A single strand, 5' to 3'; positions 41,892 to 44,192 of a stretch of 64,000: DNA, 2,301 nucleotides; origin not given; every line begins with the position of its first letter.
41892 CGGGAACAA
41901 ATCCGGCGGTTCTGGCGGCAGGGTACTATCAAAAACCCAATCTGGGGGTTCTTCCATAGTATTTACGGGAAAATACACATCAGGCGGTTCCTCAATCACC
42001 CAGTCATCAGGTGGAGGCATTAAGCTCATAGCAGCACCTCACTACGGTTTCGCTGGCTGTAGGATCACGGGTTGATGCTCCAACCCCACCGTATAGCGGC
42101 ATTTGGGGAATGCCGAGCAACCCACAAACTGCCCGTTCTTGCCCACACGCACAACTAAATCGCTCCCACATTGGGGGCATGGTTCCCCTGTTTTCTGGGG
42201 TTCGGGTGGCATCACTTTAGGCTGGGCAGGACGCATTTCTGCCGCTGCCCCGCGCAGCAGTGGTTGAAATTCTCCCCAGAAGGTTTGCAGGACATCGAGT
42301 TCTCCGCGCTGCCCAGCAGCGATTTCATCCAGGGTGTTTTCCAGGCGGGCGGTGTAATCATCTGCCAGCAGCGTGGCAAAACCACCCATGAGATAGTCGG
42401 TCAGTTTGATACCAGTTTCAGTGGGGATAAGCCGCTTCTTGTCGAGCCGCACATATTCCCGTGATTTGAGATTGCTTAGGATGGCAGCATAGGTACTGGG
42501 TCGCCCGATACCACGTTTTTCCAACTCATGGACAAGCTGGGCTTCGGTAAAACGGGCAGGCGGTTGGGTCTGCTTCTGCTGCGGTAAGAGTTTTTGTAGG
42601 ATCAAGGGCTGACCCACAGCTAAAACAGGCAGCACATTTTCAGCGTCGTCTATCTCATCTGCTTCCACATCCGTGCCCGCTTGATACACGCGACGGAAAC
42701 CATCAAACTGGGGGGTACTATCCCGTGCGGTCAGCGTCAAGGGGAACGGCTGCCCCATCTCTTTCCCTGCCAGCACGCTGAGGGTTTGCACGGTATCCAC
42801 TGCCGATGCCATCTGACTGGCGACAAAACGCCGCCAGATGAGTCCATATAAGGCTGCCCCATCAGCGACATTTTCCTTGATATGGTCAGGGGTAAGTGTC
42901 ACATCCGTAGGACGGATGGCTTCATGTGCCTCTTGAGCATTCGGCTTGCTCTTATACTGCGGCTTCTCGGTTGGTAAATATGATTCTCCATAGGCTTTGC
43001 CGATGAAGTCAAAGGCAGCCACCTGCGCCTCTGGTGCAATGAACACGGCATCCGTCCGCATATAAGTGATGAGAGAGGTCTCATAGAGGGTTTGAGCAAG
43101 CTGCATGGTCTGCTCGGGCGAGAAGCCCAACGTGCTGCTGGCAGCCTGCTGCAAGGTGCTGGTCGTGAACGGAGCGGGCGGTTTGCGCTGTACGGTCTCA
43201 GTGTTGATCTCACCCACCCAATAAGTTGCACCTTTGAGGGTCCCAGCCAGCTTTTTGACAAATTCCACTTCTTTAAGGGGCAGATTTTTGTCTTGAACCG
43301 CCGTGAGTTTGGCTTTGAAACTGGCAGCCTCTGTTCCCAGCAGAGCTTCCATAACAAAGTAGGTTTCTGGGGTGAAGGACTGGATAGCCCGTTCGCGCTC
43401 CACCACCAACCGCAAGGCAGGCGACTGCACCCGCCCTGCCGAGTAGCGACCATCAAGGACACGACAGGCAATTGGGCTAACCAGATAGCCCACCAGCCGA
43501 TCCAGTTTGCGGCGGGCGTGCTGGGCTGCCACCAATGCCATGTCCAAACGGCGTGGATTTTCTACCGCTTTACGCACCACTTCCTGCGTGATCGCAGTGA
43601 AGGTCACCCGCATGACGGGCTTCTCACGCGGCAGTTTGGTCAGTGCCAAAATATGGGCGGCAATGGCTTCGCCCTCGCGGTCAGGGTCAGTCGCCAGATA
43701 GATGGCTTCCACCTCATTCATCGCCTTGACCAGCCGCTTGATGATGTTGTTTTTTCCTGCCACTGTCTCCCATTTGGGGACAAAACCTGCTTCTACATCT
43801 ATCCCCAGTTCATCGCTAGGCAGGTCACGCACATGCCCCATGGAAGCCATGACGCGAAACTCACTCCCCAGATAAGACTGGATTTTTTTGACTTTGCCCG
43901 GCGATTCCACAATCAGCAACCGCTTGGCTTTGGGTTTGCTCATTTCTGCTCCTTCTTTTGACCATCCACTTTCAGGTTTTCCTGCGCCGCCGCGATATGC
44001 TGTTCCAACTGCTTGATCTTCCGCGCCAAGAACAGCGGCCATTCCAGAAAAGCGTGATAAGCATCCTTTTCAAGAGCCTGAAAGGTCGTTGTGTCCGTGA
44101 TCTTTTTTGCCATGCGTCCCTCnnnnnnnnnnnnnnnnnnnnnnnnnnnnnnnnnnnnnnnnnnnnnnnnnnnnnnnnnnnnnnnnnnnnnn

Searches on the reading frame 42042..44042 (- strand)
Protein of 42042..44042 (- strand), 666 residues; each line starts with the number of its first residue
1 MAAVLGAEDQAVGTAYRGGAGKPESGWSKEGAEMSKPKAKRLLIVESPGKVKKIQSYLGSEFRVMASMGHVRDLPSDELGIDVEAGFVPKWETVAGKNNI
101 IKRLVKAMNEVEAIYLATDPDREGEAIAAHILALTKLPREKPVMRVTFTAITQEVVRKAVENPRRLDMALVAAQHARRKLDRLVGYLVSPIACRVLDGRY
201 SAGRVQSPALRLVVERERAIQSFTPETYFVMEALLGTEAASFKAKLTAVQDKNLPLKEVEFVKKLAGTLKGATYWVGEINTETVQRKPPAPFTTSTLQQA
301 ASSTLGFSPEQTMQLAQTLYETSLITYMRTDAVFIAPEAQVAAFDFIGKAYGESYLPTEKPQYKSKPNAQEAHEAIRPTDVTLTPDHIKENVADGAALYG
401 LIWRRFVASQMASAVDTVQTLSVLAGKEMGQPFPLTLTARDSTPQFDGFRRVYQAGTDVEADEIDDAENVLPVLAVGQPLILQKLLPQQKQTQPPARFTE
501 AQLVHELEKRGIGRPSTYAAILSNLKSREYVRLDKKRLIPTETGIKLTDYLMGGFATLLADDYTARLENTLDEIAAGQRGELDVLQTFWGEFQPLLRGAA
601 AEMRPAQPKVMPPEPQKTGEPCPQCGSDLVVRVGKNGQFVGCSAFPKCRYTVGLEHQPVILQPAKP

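Call 11: search_protein_families(library=pfam, proteins=[window:42042-44042:-], max_evalue=0.001)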
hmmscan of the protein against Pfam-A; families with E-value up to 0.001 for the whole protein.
window:42042-44042:- (666 aa): 3 families
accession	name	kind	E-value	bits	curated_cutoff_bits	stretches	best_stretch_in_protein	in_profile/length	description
PF01131.25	Topoisom_bac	-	9.2e-110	367.9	35.1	1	166-585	2-410/411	DNA topoisomerase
PF01751.28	Toprim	-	2.2e-18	66.7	23.1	1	42-151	2-96/96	Toprim domain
PF01396.24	Zn_ribbon_Top1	-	3.9e-15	55.8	32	1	620-655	2-37/39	Topoisomerase DNA binding C4 zinc finger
